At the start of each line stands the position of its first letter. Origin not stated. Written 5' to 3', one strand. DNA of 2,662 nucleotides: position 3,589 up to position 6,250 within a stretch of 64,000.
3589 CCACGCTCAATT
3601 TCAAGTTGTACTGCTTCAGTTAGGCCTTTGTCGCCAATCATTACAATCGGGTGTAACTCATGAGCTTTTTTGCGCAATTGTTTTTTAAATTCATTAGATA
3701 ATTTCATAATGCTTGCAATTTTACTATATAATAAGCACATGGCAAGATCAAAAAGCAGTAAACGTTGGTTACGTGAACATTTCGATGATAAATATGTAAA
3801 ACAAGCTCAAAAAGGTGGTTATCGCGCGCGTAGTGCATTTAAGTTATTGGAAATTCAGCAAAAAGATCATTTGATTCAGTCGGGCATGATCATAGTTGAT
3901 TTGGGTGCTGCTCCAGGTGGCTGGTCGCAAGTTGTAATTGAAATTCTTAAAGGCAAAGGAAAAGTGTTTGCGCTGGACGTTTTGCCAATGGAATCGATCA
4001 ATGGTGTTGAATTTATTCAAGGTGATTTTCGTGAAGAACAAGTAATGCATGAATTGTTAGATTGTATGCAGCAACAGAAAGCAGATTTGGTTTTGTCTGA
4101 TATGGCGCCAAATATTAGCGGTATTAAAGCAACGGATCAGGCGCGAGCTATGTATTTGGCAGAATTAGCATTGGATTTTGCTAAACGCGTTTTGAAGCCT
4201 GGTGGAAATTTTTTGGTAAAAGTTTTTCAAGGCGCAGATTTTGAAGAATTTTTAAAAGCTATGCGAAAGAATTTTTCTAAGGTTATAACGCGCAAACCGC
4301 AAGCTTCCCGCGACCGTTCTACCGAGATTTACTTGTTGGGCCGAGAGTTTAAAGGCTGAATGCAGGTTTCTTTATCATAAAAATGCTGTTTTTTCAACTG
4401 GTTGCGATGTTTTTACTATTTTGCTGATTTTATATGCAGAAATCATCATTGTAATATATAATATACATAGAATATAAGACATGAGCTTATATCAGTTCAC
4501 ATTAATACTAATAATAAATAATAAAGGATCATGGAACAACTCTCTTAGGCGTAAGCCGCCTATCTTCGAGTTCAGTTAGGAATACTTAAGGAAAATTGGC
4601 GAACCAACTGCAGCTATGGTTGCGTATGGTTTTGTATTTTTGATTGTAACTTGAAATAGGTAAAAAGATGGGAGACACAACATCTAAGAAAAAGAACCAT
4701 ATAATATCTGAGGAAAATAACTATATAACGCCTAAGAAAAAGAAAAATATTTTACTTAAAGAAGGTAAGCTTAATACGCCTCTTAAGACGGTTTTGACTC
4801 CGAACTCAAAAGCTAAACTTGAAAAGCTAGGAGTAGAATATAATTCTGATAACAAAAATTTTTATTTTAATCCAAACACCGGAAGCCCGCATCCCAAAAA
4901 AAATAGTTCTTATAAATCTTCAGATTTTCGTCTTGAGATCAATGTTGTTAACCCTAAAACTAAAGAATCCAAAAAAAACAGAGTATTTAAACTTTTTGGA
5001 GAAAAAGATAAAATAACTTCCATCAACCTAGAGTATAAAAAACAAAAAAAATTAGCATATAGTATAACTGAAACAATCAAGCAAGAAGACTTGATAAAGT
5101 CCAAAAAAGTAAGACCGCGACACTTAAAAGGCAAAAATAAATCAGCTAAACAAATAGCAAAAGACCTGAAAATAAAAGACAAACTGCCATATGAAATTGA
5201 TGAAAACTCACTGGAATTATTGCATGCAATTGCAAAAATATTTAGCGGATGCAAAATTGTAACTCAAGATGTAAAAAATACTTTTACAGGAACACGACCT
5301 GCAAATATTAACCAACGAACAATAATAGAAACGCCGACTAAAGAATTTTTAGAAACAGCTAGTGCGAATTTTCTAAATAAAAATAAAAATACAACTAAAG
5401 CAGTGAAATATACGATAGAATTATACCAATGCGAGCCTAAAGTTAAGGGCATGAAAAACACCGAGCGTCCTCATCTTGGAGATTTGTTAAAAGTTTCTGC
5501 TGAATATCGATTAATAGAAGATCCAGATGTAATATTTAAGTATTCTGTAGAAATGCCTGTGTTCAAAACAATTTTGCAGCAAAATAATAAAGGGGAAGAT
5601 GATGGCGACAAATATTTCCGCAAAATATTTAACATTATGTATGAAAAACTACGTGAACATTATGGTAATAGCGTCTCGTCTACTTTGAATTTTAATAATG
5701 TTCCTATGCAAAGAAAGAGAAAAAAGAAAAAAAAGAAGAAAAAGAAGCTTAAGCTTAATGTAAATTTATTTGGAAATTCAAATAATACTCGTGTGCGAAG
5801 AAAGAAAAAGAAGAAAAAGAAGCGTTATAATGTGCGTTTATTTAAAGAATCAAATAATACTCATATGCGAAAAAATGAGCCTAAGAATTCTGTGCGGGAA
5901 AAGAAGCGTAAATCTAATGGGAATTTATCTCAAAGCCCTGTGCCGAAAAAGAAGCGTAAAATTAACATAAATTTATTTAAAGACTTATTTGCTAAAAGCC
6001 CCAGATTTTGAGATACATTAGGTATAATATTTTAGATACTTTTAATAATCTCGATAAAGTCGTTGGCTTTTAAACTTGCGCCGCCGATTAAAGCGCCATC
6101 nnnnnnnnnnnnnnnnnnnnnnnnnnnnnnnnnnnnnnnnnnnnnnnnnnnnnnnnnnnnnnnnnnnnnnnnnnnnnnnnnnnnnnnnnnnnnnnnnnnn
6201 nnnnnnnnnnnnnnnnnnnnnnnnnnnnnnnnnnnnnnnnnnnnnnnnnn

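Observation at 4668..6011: Lys-rich protein with tandem poly-K/NLS-like repeats encoded by ~90-bp DNA repeats, sitting where ftsH normally follows rlmE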

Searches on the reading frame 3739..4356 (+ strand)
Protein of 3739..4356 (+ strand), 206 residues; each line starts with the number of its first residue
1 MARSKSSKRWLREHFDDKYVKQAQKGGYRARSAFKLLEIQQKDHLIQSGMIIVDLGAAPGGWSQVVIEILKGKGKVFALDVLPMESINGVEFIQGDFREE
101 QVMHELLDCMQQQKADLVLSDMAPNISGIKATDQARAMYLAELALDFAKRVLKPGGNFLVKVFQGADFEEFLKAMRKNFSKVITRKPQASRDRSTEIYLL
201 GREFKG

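Call 6: search_protein_families(library=pfam, proteins=[window:3739-4356:+], max_evalue=0.1)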
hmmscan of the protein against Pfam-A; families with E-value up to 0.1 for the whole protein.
window:3739-4356:+ (206 aa): 5 families
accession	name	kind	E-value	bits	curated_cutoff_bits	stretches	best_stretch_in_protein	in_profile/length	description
PF01728.25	FtsJ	-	1.9e-60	204.3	24.1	1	28-204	1-181/181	FtsJ-like methyltransferase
PF13847.12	Methyltransf_31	-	2.2e-07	31.1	27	1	47-181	2-128/145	Methyltransferase domain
PF01189.24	Methyltr_RsmB-F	-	0.011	15.8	27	1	49-81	9-41/199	16S rRNA methyltransferase RsmB/F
PF01209.24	Ubie_methyltran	-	0.05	13.4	20.1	1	47-183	46-174/233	ubiE/COQ5 methyltransferase family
PF00072.30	Response_reg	-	0.082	13.5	30.2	0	103-136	31-65/111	Response regulator receiver domain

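Call 25: find_related_loci(query=window:3739-4356:+, collection=genome_contigs, flank=6000)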
Query window:3739-4356:+ (206 aa) in genome_contigs; peptide patterns used: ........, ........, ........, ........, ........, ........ (x = any residue, [..] = any of these).
599 stretches matched a pattern (row limit reached: there are more); 569 encode a relative of the query (tblastn E <= 1e-3); the best 80 are kept; 80 distinct loci.
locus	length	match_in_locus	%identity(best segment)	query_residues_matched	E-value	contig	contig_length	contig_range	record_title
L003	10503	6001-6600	69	1-200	1e-90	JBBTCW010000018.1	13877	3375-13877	MAG: Pseudomonadota bacterium isolate H52-bin001_1 H52_bin001_1_000000000018, whole genome shotgun sequence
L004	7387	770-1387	63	1-206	5e-88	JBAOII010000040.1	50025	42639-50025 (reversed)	MAG: Candidatus Competibacter sp. isolate AS_Ams2_Bin39 np2-np3_contig_93589, whole genome shotgun sequence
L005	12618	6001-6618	64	1-206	3e-87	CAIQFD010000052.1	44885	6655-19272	MAG: uncultured Methylophilaceae bacterium isolate MJ-2014-D3_bin-542 genome assembly, contig: bin-542:52/62, whole geno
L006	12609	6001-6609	63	3-205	3e-87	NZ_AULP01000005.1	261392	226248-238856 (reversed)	Neomelitea salexigens DSM 19753 H573DRAFT_scaffold00005.5_C, whole genome shotgun sequence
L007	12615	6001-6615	61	1-205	3e-87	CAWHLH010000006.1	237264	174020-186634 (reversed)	MAG: uncultured Gammaproteobacteria bacterium isolate MFD02923.bin.1.29 genome assembly, contig: contig_45929, whole gen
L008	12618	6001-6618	64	1-206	1e-87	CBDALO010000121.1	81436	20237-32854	MAG: Gammaproteobacteria bacterium isolate ba994070-c694-4bb2-8940-16d7955cffe9 genome assembly, contig: contig_119, who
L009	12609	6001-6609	64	4-206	3e-87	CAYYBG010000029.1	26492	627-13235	MAG TPA_asm: uncultured Methylophilaceae bacterium isolate SRP318679_co1_232 genome assembly, contig: NODE_2904_length_2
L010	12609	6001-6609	63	3-205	4e-87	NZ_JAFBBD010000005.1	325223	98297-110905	Spongiibacter marinus strain DSM 17750 Ga0415252_05, whole genome shotgun sequence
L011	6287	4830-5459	63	1-202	4e-87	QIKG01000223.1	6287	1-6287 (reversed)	MAG: Oceanospirillales bacterium isolate SZUA-51 Ga0063293_10042136, whole genome shotgun sequence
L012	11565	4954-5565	62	3-206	8e-87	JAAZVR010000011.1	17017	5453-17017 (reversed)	MAG: Thiotrichales bacterium isolate KhW_metabat.26 KhW_C630, whole genome shotgun sequence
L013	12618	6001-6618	62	1-206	9e-87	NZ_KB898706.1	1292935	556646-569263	Gilvimarinus chinensis DSM 19667 D568DRAFT_scaffold00001.1, whole genome shotgun sequence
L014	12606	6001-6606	63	1-202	1e-86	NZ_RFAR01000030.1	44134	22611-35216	Aquitalea palustris strain MWU14-2217 NODE32length44096cov22.903212, whole genome shotgun sequence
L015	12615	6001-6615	62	1-205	2e-86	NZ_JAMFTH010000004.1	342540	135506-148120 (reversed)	Gilvimarinus xylanilyticus strain HB14 HB14_scaffold4, whole genome shotgun sequence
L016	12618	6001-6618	61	1-206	3e-86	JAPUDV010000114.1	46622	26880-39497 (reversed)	MAG: Candidatus Competibacteraceae bacterium isolate labscale reactor_MAG8 NODE_582_length_46622_cov_16.208517, whole ge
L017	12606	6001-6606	62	3-204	2e-86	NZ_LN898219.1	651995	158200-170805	Vitreoscilla massiliensis strain SN6, whole genome shotgun sequence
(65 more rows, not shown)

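Call 56: find_related_loci(query=window:3739-4356:+, collection=metagenome_contigs, flank=5000)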
Query window:3739-4356:+ (206 aa) in metagenome_contigs; peptide patterns used: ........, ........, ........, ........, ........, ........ (x = any residue, [..] = any of these).
600 stretches matched a pattern (row limit reached: there are more); 566 encode a relative of the query (tblastn E <= 1e-3); the best 80 are kept; 80 distinct loci.
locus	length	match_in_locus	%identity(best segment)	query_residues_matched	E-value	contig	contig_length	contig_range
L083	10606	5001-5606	64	1-202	4e-90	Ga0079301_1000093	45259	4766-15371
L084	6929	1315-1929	64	1-205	4e-88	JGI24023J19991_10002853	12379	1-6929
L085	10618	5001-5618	63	1-206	3e-88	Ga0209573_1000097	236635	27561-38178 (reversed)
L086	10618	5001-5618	64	1-206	2e-88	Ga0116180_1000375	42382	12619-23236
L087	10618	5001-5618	64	1-206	2e-88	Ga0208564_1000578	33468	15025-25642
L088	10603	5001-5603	64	1-201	2e-87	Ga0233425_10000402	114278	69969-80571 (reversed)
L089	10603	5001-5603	65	1-201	3e-87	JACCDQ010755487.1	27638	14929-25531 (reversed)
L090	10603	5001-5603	64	1-201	7e-87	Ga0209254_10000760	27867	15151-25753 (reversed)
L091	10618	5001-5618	61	1-206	1e-86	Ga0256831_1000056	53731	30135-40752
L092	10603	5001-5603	63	1-201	1e-86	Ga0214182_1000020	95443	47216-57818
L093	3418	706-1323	60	1-206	4e-87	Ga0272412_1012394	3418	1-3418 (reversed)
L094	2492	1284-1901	62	1-206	7e-89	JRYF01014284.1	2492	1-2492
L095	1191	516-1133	61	1-206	8e-93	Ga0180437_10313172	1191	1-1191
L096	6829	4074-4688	61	2-206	4e-86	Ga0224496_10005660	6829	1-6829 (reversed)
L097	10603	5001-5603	64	1-201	9e-86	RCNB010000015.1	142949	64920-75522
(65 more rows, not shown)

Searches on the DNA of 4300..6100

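Call 31: search_rna_families(source=window, start=4300, end=6100, threshold=evalue, max_evalue=1)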
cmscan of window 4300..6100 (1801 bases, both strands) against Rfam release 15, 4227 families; matches with E-value up to 1: 1.
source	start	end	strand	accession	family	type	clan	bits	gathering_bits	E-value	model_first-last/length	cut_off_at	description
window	4917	5006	-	RF01163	snoR64a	Gene; snRNA; snoRNA; CD-box;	-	23.9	45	0.42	1-77/77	no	Small nucleolar RNA snoR64a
